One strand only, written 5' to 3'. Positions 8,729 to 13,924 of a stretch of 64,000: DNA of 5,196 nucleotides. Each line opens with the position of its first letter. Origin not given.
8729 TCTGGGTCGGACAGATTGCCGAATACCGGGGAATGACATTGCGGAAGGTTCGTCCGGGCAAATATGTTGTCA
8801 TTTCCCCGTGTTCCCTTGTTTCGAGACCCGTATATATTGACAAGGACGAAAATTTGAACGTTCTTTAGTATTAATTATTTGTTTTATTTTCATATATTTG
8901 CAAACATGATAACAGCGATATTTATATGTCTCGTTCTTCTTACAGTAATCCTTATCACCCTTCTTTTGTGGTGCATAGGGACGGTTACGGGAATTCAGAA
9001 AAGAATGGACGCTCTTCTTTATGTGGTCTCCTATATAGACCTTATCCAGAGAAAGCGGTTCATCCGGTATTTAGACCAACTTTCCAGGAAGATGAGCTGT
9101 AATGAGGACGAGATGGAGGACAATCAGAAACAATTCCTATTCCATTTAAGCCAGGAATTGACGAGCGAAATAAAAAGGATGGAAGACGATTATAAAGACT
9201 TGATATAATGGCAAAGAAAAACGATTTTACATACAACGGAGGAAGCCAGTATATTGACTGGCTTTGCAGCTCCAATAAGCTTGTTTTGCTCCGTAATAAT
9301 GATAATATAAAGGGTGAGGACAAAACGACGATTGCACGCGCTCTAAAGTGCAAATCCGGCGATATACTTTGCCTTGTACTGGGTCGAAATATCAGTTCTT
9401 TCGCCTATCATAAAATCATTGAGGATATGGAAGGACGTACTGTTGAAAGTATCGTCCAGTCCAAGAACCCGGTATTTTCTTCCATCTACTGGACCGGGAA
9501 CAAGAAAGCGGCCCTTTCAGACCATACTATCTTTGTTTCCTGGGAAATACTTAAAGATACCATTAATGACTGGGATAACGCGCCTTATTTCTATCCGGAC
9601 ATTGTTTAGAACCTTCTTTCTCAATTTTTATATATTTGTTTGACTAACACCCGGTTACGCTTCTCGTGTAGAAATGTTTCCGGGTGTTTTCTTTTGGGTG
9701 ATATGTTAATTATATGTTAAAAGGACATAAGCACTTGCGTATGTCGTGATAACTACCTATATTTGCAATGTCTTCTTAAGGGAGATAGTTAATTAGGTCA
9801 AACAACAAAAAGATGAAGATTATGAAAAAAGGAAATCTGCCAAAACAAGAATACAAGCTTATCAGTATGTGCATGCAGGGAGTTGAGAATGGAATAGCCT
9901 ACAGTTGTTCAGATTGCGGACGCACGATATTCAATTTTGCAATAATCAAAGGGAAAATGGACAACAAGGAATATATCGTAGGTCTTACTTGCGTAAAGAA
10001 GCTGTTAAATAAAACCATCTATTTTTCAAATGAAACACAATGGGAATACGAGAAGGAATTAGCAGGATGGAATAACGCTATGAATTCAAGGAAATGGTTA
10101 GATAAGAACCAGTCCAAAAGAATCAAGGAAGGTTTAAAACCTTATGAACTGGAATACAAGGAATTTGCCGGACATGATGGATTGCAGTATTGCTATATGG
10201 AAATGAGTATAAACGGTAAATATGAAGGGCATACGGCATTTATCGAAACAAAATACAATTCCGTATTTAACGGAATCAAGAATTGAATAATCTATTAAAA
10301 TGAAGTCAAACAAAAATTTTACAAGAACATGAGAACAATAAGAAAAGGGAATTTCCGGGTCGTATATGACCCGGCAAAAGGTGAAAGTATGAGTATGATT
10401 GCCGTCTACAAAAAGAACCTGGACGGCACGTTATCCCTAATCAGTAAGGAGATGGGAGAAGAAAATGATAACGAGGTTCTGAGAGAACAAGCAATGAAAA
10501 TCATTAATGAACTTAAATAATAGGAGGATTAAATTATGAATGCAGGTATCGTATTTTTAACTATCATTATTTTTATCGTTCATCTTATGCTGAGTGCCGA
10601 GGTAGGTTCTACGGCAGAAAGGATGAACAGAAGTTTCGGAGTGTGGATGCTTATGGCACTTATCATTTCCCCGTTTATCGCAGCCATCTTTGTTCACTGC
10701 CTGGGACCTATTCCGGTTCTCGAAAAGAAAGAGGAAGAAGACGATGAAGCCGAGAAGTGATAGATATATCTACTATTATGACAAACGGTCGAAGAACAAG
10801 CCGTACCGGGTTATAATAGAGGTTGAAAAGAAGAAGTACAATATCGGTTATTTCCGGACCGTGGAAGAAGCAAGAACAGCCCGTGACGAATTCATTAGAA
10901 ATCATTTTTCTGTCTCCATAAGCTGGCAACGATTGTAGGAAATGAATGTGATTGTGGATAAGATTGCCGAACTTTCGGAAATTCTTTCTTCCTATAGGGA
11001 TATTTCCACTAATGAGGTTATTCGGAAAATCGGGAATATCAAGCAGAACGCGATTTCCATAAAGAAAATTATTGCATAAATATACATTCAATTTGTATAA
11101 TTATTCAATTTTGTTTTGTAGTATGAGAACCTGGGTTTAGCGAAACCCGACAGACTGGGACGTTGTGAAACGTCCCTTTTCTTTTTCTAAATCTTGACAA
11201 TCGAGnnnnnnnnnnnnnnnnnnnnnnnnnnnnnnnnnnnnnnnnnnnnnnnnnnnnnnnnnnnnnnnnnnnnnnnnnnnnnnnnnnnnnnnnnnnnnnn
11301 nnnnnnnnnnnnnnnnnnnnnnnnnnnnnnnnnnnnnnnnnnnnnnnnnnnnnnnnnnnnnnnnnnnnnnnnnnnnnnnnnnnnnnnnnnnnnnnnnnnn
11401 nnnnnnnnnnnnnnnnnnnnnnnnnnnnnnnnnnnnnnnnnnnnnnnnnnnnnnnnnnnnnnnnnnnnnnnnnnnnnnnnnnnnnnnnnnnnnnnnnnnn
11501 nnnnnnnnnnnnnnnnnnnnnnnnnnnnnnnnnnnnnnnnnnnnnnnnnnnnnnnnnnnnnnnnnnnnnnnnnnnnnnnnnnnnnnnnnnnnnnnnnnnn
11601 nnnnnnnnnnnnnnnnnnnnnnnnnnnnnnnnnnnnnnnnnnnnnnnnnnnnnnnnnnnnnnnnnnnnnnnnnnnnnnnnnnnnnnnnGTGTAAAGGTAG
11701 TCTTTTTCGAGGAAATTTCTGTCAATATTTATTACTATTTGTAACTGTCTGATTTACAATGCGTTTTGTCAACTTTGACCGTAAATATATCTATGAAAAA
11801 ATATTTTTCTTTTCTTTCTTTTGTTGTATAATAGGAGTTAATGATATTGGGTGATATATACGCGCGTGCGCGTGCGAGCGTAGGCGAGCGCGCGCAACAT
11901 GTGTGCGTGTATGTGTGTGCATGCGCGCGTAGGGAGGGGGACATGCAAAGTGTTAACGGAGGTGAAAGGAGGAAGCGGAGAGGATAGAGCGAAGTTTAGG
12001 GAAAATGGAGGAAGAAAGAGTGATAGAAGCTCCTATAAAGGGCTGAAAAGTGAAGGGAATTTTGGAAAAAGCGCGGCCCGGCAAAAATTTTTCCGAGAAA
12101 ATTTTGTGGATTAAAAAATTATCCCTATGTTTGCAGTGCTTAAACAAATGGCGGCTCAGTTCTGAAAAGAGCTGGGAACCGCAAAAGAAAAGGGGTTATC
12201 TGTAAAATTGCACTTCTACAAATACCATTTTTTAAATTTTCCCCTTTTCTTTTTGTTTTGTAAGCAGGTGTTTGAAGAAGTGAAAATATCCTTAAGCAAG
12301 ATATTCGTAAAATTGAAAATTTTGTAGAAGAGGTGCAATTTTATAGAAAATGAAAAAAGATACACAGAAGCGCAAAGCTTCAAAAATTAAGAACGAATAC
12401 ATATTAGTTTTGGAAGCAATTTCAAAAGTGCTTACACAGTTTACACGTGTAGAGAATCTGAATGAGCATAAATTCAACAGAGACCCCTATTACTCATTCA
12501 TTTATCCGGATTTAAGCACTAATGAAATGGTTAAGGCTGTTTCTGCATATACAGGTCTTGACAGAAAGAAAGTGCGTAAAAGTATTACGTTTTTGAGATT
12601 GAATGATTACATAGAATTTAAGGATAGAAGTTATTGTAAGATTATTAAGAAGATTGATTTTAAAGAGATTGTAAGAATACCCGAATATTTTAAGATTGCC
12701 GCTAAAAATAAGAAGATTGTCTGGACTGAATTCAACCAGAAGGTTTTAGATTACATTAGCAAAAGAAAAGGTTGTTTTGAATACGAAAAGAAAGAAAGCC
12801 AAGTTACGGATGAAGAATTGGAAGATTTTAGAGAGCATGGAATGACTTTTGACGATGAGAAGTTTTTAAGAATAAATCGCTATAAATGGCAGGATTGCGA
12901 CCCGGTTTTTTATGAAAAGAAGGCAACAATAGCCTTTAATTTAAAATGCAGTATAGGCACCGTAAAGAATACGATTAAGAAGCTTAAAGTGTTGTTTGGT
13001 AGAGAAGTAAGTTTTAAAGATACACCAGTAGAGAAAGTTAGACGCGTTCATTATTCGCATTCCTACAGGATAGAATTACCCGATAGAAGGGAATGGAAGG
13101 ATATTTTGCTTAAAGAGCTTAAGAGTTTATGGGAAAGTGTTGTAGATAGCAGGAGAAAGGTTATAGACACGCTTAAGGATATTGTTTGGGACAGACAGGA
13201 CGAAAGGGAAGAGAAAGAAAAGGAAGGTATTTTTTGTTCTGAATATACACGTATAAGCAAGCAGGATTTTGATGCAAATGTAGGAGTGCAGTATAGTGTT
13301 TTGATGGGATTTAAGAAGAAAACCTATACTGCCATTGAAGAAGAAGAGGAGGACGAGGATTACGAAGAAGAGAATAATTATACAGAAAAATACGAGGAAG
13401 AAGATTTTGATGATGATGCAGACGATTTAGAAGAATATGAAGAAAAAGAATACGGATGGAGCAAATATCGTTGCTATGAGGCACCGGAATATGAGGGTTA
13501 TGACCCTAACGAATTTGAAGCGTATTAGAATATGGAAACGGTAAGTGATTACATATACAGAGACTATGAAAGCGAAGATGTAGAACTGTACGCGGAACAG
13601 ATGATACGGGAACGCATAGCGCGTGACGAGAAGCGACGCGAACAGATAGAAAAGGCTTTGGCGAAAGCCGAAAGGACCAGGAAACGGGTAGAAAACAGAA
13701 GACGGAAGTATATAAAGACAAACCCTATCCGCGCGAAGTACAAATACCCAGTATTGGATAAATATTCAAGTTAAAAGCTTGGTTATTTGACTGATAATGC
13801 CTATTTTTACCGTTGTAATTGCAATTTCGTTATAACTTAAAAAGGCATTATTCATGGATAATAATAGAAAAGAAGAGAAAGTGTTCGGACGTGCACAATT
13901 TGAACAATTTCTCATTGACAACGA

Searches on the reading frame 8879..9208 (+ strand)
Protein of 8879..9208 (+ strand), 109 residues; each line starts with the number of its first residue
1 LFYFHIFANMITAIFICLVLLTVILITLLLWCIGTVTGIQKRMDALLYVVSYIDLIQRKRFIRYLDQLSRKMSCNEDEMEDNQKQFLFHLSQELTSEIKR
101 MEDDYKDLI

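Call 54: search_protein_families(library=pfam, proteins=[window:8879-9208:+], max_evalue=0.01)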
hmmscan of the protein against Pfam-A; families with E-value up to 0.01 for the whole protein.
window:8879-9208:+ (109 aa): 1 family
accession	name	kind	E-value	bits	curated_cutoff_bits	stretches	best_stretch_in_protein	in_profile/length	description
PF24484.1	ADAMTSL1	-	0.0042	17.2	27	1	65-95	8-39/40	ADAMTSL1 domain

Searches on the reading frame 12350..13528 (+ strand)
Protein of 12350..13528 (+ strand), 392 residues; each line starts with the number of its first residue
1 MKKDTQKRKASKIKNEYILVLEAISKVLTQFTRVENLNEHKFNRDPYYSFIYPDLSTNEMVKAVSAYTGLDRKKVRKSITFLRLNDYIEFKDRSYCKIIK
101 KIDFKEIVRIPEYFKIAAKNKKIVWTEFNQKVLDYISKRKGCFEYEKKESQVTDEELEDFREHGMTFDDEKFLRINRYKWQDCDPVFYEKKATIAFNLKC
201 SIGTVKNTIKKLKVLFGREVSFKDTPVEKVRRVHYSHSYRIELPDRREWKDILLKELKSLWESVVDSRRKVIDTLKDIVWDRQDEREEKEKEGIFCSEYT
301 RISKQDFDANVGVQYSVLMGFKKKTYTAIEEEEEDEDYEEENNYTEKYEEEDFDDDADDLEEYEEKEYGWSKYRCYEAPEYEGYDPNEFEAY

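Call 55: search_protein_families(library=pfam, proteins=[window:12350-13528:+], max_evalue=0.01)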
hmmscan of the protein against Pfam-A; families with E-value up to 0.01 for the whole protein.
window:12350-13528:+ (392 aa): 0 families

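Call 57: search_protein_families(library=phrogs, proteins=[window:12350-13528:+], max_evalue=0.001)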
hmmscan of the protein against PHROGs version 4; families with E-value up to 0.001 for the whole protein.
window:12350-13528:+ (392 aa): 0 families

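Call 67: search_protein_families(library=pfam, proteins=[window:12350-13528:+], max_evalue=0.5)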
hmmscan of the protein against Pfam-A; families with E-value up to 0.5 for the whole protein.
window:12350-13528:+ (392 aa): 2 families
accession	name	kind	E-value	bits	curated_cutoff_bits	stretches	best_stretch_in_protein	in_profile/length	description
PF08280.17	HTH_Mga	-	0.034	14.6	23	0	194-222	25-53/59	M protein trans-acting positive regulator (MGA) HTH domain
PF13730.12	HTH_36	-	0.059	13.6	25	0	191-212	28-49/55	Helix-turn-helix domain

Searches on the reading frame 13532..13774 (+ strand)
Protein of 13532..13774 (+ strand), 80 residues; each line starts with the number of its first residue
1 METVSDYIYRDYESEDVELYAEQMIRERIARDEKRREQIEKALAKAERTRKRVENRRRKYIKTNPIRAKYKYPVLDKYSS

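Call 67: search_protein_families(library=pfam, proteins=[window:13532-13774:+], max_evalue=0.5)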
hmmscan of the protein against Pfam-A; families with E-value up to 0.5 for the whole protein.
window:13532-13774:+ (80 aa): 1 family
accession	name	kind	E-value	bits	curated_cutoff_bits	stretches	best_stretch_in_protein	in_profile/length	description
PF09784.14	L31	-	0.055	14.3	22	1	24-79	22-77/102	Mitochondrial ribosomal protein L31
